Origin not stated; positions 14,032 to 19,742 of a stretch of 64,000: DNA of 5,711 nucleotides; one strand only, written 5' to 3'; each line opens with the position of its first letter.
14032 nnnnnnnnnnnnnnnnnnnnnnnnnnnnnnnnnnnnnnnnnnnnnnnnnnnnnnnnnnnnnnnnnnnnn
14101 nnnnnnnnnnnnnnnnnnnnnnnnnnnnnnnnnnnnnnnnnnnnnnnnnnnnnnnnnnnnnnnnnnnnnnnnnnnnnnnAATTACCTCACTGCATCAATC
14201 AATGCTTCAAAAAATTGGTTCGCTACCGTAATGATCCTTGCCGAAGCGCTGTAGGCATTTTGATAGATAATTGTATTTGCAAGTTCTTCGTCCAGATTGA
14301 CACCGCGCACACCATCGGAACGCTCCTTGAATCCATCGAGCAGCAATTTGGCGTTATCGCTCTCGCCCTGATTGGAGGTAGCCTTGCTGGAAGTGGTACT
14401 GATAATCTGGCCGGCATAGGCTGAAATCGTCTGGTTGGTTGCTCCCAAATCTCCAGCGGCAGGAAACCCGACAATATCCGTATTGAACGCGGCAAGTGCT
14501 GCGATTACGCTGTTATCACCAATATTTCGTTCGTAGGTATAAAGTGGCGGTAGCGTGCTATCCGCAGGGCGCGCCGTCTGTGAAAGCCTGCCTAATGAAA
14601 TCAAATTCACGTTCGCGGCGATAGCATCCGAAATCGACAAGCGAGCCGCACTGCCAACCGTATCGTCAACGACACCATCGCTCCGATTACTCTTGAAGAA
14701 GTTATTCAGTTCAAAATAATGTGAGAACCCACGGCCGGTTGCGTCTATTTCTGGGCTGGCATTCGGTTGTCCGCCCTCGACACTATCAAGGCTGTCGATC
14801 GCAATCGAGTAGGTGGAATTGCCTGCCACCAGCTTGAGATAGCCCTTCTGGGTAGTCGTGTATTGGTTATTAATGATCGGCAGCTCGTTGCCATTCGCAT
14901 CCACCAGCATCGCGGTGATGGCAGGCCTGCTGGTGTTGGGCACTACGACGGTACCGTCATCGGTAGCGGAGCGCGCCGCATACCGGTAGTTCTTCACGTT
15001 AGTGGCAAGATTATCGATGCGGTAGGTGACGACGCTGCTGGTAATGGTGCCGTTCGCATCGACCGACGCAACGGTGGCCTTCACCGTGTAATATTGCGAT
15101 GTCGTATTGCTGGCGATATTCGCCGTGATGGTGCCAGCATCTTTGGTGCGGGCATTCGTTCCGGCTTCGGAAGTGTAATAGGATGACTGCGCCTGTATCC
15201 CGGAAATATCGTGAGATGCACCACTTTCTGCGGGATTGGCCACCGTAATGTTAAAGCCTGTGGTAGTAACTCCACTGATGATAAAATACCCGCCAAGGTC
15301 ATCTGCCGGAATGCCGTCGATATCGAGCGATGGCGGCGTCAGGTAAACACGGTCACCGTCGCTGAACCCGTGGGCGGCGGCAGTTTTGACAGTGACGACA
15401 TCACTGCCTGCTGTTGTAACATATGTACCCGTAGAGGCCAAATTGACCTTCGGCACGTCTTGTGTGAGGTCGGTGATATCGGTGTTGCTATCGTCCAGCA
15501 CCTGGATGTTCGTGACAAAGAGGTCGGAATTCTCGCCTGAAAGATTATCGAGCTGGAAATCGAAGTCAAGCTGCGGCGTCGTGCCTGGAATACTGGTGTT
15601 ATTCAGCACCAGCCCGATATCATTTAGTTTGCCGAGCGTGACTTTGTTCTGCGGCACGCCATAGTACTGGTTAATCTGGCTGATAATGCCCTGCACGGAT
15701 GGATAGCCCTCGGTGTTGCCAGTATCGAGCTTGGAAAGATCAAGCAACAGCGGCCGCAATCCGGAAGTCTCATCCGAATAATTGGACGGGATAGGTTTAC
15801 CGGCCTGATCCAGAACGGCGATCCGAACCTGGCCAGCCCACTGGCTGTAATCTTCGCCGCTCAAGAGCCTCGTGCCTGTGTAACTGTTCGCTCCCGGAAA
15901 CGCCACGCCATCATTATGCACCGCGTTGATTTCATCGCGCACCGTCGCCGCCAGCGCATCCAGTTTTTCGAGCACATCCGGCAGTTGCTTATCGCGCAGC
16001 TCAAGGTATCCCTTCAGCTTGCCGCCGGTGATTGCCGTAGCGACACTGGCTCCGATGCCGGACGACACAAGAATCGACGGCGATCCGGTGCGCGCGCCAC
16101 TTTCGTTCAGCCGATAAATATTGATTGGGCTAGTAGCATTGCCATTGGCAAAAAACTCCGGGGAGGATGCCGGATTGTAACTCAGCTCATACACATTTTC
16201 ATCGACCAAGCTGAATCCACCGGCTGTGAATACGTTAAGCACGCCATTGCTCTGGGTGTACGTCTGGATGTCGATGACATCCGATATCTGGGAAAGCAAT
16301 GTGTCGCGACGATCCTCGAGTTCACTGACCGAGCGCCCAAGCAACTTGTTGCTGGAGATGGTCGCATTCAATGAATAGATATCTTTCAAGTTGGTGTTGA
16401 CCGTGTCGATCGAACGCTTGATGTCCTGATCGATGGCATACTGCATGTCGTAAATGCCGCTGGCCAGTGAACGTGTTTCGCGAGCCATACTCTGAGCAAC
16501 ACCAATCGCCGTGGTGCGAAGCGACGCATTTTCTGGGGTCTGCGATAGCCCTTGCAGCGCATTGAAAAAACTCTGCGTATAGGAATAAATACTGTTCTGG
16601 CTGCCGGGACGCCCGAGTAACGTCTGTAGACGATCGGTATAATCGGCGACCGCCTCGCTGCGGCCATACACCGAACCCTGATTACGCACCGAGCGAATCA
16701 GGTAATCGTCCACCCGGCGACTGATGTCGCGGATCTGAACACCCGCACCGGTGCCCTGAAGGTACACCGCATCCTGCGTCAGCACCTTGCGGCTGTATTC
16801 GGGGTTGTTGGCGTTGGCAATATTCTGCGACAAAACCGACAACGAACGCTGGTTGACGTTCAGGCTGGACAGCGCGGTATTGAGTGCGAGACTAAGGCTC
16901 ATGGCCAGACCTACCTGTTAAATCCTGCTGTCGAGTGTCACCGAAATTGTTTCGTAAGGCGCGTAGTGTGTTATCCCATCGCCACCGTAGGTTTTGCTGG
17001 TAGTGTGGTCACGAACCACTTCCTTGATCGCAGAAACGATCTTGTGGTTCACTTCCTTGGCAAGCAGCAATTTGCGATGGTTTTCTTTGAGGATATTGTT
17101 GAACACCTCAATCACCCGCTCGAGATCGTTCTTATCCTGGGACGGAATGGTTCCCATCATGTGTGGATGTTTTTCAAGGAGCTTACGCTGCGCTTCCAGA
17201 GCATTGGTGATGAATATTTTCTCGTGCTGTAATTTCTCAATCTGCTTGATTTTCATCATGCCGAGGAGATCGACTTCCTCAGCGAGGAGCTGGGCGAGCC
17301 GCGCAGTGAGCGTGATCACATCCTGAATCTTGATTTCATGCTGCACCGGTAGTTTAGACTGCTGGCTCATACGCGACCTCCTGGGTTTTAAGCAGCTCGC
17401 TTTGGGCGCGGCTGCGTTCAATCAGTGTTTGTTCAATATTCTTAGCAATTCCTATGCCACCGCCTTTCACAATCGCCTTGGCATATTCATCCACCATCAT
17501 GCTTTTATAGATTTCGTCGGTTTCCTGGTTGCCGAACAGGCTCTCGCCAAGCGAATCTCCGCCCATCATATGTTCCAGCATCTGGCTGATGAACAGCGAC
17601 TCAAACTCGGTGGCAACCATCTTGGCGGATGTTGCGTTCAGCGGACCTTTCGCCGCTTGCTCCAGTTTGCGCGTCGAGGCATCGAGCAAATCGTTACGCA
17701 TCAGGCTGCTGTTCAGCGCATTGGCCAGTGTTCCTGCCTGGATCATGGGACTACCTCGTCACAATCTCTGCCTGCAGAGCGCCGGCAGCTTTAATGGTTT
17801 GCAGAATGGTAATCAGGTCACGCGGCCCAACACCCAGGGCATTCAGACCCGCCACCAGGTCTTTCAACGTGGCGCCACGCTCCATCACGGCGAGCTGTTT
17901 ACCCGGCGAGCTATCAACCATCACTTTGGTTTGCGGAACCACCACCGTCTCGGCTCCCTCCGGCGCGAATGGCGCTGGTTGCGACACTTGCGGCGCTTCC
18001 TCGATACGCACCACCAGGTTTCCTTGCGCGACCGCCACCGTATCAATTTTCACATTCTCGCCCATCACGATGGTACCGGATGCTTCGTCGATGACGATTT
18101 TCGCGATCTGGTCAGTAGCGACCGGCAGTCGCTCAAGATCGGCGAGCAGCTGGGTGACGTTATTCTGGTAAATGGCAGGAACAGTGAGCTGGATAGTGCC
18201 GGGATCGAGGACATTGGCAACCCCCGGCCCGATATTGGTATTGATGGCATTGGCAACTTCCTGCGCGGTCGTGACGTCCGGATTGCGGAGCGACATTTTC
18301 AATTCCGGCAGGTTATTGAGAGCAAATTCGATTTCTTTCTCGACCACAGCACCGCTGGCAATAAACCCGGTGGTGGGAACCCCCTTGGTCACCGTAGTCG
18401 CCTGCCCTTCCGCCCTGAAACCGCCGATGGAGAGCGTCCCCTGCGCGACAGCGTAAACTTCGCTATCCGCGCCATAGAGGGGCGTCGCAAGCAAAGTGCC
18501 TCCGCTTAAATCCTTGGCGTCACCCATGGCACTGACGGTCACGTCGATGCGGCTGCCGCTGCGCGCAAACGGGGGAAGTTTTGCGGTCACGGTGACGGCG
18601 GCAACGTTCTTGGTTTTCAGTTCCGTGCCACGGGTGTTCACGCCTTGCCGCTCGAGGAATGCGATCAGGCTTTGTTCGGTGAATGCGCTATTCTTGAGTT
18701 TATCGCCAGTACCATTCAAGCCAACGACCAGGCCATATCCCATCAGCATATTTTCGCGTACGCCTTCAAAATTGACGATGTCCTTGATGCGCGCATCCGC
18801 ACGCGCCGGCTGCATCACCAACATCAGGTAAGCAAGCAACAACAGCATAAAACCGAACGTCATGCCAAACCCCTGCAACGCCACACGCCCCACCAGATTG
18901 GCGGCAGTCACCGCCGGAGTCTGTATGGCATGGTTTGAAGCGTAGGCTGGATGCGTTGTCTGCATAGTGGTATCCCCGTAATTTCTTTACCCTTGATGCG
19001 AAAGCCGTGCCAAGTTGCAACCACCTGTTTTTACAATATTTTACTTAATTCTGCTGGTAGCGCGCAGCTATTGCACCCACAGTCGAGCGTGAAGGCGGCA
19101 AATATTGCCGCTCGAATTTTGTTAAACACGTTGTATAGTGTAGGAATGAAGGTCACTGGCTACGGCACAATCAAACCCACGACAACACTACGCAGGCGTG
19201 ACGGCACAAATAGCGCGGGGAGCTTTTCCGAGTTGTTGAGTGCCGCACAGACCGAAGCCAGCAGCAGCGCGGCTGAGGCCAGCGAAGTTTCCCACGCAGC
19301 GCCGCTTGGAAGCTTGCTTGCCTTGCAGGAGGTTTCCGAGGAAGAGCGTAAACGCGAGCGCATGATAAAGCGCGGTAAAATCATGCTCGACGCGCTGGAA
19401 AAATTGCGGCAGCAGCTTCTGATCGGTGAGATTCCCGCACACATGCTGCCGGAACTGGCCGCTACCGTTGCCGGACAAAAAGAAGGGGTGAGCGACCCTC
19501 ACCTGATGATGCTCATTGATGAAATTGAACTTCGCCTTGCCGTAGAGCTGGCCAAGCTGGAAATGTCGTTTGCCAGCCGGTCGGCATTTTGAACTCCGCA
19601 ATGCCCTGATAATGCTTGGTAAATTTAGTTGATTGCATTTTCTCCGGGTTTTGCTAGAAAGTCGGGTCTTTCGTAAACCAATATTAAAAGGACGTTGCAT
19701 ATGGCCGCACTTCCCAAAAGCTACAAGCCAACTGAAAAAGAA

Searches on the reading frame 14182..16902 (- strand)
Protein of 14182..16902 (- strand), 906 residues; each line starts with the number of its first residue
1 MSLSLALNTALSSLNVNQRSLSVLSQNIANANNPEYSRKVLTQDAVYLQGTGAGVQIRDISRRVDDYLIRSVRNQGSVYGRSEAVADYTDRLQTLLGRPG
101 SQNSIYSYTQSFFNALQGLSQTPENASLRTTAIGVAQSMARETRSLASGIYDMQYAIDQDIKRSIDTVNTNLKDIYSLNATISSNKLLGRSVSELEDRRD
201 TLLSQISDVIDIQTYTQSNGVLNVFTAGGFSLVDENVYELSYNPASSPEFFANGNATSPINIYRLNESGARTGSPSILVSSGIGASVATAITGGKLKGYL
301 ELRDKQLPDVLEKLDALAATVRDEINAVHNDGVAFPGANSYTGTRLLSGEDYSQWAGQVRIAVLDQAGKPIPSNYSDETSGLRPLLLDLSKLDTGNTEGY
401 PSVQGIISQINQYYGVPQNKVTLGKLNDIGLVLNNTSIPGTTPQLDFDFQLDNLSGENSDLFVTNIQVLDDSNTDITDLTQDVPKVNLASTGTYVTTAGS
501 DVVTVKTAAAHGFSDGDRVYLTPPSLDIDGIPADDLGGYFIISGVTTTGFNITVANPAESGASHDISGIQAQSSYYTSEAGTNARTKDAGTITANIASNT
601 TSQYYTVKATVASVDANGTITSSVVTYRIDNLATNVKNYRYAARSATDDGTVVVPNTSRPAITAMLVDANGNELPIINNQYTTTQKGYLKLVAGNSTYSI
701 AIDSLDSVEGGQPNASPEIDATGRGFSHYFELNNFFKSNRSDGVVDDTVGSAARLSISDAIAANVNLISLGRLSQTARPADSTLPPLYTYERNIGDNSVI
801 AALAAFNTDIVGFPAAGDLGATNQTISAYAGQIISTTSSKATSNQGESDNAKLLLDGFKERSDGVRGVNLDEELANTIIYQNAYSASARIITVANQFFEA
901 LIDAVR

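Call 4: search_protein_families(library=pfam, proteins=[window:14182-16902:-], max_evalue=0.01)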
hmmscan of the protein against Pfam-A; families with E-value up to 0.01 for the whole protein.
window:14182-16902:- (906 aa): 2 families
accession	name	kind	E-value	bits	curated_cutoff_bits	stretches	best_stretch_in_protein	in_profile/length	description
PF22638.1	FlgK_D1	-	2.7e-43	148.6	28.6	1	90-337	2-226/233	Flagellar hook-associated protein FlgK helical domain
PF06429.18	Flg_bbr_C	-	2.2e-07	30.7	23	1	867-902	9-44/46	Flagellar basal body rod FlgEFG protein C-terminal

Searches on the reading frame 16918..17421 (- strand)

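Call 31: search_protein_families(library=pfam, proteins=[window:16918-17421:-], max_evalue=0.001)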
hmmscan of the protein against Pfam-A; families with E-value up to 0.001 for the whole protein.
window:16918-17421:- (167 aa): 1 family
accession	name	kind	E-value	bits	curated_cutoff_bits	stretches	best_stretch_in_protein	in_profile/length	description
PF05130.17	FlgN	-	0.00014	22.7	30.5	0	36-134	14-131/147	FlgN protein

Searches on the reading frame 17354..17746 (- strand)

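Call 31: search_protein_families(library=pfam, proteins=[window:17354-17746:-], max_evalue=0.001)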
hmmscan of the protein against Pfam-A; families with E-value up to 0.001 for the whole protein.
window:17354-17746:- (130 aa): 1 family
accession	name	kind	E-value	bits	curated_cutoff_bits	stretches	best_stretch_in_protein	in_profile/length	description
PF10135.14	Rod-binding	-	6.4e-10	39.9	25.1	1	67-105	9-49/51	Rod binding protein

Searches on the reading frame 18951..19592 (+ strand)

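Call 31: search_protein_families(library=pfam, proteins=[window:18951-19592:+], max_evalue=0.001)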
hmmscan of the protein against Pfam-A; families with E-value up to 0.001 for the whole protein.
window:18951-19592:+ (213 aa): 1 family
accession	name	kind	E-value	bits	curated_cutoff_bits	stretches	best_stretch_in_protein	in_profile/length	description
PF10768.14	FliX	-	2.6e-32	112.6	25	1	66-204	1-135/135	Class II flagellar assembly regulator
